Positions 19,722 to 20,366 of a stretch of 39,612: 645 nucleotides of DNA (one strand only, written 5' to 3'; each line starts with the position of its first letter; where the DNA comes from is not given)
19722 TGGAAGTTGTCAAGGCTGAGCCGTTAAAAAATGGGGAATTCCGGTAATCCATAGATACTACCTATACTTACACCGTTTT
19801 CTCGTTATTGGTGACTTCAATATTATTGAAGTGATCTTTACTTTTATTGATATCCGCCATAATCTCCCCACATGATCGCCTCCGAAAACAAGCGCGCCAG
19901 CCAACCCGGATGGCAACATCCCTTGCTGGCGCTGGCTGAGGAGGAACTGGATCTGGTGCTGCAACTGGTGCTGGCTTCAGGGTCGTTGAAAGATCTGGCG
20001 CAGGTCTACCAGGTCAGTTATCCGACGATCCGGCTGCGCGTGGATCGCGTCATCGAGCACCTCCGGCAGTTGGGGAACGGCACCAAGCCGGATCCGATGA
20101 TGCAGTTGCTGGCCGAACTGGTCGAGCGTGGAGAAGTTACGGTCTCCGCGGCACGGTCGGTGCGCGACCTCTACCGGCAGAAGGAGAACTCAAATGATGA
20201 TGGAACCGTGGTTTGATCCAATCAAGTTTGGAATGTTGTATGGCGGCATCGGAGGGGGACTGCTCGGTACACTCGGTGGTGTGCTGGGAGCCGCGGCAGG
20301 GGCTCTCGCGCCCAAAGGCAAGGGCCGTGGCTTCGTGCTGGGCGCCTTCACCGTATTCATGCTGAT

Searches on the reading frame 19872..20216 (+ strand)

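Call 63: search_protein_families(library=pfam, proteins=[window:19872-20216:+], max_evalue=0.00001)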
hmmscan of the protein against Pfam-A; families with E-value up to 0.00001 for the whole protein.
window:19872-20216:+ (114 aa): 1 family
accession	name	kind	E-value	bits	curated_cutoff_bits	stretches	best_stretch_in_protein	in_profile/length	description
PF09862.15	DUF2089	-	1.4e-12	47.6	33.4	1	21-65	1-45/47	Domain of unknown function (DUF2089)-HTH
